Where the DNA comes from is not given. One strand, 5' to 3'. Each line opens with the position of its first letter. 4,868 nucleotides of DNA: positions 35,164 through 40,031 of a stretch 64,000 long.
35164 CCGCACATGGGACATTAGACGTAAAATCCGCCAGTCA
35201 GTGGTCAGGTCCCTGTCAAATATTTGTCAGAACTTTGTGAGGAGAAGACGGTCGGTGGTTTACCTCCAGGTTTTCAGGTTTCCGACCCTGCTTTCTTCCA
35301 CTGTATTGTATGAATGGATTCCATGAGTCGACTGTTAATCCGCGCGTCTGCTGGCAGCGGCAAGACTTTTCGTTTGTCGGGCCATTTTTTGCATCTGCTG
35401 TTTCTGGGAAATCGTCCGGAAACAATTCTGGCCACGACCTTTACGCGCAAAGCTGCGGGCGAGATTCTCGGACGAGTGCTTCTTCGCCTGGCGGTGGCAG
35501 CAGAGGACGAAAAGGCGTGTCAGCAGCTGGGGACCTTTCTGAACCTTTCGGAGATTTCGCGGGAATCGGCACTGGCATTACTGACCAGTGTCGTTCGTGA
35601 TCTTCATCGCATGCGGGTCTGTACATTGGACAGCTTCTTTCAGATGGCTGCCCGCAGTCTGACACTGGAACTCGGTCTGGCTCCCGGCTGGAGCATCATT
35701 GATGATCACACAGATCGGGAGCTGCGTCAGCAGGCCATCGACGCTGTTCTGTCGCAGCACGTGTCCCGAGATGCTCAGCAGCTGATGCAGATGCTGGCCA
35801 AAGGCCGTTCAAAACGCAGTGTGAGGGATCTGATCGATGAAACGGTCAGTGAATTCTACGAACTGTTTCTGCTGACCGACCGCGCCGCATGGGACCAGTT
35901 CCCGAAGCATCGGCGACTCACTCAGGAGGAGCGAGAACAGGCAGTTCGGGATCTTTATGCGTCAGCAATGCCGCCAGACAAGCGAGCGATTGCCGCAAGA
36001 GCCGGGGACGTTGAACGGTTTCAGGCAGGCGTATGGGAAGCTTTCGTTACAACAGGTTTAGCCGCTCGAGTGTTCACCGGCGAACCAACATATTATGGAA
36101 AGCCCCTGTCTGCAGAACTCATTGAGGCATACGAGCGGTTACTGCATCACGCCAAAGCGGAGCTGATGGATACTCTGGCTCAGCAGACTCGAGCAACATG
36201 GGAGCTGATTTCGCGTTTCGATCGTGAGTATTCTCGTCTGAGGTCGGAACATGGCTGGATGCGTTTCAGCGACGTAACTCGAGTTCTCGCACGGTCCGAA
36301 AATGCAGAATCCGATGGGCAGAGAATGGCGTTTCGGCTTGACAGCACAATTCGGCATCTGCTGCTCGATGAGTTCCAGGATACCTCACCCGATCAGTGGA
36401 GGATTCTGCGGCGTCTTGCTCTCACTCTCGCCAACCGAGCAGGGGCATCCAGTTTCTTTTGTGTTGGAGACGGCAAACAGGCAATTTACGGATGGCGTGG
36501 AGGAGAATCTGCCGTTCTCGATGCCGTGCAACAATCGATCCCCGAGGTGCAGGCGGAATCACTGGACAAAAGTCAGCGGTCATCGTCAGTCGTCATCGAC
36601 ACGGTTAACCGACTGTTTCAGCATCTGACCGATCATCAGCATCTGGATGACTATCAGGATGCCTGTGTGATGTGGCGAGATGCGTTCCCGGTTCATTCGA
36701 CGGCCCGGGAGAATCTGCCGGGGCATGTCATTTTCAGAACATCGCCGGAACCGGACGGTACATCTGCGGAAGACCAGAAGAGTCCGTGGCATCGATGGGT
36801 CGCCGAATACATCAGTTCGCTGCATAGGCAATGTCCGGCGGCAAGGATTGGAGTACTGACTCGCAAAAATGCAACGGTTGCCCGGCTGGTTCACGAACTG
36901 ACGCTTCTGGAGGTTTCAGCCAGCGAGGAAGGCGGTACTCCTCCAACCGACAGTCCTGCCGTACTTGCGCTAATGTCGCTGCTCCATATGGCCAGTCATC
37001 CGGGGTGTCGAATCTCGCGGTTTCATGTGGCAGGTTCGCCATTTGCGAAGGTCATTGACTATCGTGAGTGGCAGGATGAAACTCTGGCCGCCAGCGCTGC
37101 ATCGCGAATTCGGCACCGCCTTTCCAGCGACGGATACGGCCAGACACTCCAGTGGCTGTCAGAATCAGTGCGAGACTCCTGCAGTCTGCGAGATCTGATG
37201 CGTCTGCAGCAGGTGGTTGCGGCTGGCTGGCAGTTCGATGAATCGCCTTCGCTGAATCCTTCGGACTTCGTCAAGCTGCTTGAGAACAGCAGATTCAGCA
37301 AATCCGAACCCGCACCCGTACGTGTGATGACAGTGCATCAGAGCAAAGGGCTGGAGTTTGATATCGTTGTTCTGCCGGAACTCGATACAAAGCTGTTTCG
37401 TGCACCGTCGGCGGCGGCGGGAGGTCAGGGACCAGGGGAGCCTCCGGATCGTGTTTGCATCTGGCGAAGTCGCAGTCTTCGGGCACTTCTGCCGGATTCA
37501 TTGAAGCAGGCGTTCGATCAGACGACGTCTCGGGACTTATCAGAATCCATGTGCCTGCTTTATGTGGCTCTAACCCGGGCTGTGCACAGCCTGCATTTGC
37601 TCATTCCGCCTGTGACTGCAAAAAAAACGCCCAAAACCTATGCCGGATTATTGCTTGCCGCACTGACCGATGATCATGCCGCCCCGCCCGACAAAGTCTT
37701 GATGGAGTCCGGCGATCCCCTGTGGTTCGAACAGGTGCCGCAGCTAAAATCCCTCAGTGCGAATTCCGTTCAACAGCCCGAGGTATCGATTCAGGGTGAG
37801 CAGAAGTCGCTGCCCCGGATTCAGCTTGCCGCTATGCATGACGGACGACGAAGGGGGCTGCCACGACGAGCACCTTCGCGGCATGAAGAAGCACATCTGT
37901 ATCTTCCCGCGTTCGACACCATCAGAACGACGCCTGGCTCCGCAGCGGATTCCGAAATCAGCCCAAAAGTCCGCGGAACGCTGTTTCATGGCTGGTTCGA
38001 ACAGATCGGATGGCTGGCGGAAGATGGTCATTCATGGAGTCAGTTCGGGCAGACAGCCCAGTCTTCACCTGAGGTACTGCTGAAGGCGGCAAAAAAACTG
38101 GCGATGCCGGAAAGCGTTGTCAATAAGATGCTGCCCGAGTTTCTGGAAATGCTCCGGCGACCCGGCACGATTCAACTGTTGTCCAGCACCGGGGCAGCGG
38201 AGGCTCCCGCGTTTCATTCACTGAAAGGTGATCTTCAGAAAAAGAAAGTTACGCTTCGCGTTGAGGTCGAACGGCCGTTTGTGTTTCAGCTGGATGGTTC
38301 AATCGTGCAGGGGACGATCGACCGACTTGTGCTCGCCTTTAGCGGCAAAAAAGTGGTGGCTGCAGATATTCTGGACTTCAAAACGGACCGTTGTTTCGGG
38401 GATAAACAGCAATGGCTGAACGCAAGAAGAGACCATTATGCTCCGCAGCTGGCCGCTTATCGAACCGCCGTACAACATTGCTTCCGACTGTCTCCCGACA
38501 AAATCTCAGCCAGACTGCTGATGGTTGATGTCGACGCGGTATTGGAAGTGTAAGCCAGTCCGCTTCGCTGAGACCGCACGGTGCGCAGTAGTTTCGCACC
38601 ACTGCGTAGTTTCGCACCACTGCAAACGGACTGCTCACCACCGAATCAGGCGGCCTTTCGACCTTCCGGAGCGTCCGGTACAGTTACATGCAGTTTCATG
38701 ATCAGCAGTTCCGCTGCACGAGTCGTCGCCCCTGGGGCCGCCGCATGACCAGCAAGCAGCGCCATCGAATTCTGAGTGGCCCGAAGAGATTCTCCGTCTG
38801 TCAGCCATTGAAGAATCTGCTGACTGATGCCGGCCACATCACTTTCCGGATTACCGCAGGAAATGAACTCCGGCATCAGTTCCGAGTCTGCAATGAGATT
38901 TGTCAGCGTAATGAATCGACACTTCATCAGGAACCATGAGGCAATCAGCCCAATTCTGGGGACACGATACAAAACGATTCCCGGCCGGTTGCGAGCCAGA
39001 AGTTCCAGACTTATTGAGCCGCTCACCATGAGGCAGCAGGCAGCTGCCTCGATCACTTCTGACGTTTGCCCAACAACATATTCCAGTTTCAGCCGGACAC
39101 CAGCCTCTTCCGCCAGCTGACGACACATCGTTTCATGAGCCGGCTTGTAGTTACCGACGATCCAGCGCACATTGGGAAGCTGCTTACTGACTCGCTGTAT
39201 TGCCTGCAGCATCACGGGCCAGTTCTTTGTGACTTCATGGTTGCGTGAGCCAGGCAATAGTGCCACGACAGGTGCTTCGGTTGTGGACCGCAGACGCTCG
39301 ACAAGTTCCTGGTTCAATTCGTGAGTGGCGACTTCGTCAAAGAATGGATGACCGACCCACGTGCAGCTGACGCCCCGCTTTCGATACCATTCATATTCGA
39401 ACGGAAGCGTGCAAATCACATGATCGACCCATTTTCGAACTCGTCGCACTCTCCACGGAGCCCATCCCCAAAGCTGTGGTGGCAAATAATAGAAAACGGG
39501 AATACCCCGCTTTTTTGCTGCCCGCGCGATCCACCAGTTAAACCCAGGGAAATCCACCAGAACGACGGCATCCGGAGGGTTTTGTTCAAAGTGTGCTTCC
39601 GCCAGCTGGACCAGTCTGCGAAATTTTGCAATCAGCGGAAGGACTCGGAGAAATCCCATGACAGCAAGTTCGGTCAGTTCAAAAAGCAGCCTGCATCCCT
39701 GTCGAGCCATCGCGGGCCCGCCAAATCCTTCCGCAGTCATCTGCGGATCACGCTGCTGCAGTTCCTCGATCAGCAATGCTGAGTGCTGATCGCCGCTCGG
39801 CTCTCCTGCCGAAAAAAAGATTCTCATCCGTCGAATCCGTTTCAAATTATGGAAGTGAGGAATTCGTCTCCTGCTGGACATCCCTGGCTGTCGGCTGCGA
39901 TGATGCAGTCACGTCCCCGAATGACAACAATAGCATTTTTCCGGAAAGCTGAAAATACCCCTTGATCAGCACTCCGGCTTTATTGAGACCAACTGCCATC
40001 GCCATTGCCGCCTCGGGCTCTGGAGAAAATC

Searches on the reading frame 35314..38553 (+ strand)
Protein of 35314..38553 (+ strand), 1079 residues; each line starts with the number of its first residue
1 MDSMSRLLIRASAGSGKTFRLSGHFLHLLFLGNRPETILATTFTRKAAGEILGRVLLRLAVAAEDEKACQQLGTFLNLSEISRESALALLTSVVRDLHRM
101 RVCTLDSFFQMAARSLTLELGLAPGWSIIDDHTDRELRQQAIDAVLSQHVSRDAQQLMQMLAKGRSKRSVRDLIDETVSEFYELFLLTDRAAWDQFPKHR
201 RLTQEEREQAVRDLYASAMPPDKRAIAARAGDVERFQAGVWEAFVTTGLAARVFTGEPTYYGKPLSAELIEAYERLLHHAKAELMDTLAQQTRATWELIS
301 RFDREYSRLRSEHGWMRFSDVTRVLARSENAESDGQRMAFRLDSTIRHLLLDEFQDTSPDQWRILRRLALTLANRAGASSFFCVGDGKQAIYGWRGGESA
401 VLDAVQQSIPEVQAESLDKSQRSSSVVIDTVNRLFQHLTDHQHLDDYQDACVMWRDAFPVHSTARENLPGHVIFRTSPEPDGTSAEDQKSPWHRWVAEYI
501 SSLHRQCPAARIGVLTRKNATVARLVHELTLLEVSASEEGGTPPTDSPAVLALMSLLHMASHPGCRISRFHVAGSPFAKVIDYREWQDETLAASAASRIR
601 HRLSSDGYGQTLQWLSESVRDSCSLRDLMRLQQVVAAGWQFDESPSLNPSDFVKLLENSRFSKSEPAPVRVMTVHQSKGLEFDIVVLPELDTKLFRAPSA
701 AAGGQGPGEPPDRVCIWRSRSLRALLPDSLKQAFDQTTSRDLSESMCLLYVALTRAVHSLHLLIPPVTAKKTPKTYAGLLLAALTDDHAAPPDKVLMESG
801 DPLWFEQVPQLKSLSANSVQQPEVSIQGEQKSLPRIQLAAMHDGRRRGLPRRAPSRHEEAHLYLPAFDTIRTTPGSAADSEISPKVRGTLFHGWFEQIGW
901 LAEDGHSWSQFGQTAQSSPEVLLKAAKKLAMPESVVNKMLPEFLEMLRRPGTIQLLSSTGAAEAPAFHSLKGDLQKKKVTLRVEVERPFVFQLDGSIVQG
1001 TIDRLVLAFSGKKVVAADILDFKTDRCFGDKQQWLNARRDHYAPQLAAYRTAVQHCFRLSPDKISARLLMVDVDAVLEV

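Call 8: search_protein_families(library=pfam, proteins=[window:35314-38553:+], max_evalue=0.001)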
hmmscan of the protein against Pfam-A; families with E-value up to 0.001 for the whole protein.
window:35314-38553:+ (1079 aa): 6 families
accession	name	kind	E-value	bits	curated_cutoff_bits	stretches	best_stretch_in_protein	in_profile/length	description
PF00580.27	UvrD-helicase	-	5.6e-39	134.9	23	1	5-408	14-269/271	UvrD/REP helicase N-terminal domain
PF13361.12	UvrD_C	-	1.1e-15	58.4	25.6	1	624-761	235-344/350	UvrD-like helicase C-terminal domain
PF13538.12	UvrD_C_2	-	2.5e-09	37.3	27.4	1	669-691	2-26/52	UvrD-like helicase C-terminal domain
PF13245.12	AAA_19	-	1e-08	35.9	25.1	0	7-55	14-61/134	AAA domain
PF12705.13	PDDEXK_1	-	6.1e-08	33.3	22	1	878-1073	28-189/247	PD-(D/E)XK nuclease superfamily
PF01443.25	Viral_helicase1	-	8.6e-05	22.9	21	0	737-763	200-227/228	Viral superfamily 1 RNA helicase core domain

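Call 21: find_related_loci(query=window:35314-38553:+, collection=genome_contigs, flank=10000)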
Query window:35314-38553:+ (1079 aa) in genome_contigs; peptide patterns used: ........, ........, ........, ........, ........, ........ (x = any residue, [..] = any of these).
36 stretches matched a pattern; 15 encode a relative of the query (tblastn E <= 1e-3); 15 distinct loci.
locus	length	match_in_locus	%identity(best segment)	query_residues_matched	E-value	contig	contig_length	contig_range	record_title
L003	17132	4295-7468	57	8-1079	0e+0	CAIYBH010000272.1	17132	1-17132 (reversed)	MAG: uncultured Planctomycetaceae bacterium isolate Erken-D3_bin-0369 genome assembly, contig: bin-0369:272/502, whole g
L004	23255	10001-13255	51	8-1079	0e+0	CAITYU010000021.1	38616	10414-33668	MAG: uncultured Planctomycetaceae bacterium isolate LaPlata-b_bin-0686 genome assembly, contig: bin-0686:021/589, whole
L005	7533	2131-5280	53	8-1076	0e+0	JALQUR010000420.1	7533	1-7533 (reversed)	MAG: Planctomycetaceae bacterium isolate DJN.30 DJN_1219101, whole genome shotgun sequence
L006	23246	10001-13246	52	8-1079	0e+0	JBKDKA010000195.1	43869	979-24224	MAG: Planctomyces sp. isolate samp_2119_VAMB_332 samp_2119_62941, whole genome shotgun sequence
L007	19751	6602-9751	52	8-1076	0e+0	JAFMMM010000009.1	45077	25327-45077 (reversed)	MAG: Planctomycetota bacterium isolate DEBay_Sum29DG08_26 NODE_181_length_45077_cov_5.62405, whole genome shotgun sequen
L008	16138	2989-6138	53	8-1076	0e+0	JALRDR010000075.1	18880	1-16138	MAG: Planctomycetaceae bacterium isolate JM.4 JM_642860, whole genome shotgun sequence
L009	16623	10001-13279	50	8-1079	0e+0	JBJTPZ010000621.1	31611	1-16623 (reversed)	MAG: Planctomycetaceae bacterium isolate samp_4449_concoct_1472 samp_4449_1289519, whole genome shotgun sequence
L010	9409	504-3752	50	8-1079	0e+0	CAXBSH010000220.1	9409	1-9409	MAG TPA_asm: uncultured Planctomycetaceae bacterium isolate SRR1796236_metabat2_27 genome assembly, contig: ERZ2945142.2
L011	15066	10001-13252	50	8-1079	0e+0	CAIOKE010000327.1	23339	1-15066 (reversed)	MAG: uncultured Planctomycetaceae bacterium isolate LaPlata_bin-4282 genome assembly, contig: bin-4282:327/373, whole ge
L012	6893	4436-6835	58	8-809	0e+0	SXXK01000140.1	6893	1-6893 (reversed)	MAG: Planctomyces sp. isolate F1-20-MAGs055 F1-20__c201165, whole genome shotgun sequence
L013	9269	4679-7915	38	7-1071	0e+0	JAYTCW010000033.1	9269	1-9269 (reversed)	MAG: Planctomycetota bacterium isolate GFS_1605 GFS_1605_32, whole genome shotgun sequence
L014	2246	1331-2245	67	1-306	5e-125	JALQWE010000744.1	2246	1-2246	MAG: Planctomycetaceae bacterium isolate HEM.18 NODE_743_length_2246_cov_1.926694, whole genome shotgun sequence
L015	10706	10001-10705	72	3-237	4e-95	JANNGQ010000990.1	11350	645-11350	MAG: Planctomycetota bacterium isolate SOY_6_C_metabat_405_sub SOY_6_C_k141_5151844, whole genome shotgun sequence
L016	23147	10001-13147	53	6-1079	0e+0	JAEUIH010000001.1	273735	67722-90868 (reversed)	MAG: Planctomyces sp. isolate new MAG-38 NODE_1_length_273735_cov_7.983125, whole genome shotgun sequence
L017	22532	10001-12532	25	9-807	8e-41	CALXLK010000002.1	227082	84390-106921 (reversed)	MAG: uncultured Opitutales bacterium isolate BRZ_A__bin45 genome assembly, contig: BRZ_A__NODE_53_length_227082_cov_11.7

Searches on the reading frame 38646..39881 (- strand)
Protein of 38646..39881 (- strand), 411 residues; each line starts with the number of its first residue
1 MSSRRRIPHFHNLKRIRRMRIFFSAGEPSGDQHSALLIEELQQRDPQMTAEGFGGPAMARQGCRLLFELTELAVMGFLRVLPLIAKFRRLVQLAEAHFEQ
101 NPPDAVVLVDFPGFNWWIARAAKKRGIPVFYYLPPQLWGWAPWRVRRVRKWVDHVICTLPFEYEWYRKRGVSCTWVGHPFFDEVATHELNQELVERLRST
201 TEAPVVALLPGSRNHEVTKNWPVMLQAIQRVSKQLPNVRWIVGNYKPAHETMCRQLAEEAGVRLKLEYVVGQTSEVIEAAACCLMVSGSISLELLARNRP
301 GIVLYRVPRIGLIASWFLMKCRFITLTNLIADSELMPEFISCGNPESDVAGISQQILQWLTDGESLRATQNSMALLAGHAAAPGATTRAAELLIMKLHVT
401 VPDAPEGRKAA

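Call 8: search_protein_families(library=pfam, proteins=[window:38646-39881:-], max_evalue=0.001)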
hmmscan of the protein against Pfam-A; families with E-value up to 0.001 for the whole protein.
window:38646-39881:- (411 aa): 3 families
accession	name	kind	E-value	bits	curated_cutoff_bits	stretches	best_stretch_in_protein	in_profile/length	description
PF02684.21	LpxB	-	2.5e-79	267.3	22.6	1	21-372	1-350/374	Lipid-A-disaccharide synthetase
PF13579.12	Glyco_trans_4_4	-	3.2e-06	28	29.7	1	71-171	44-147/158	Glycosyl transferase 4-like domain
PF13439.12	Glyco_transf_4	-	3.4e-05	24.4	28.5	1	37-172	11-155/170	Glycosyltransferase Family 4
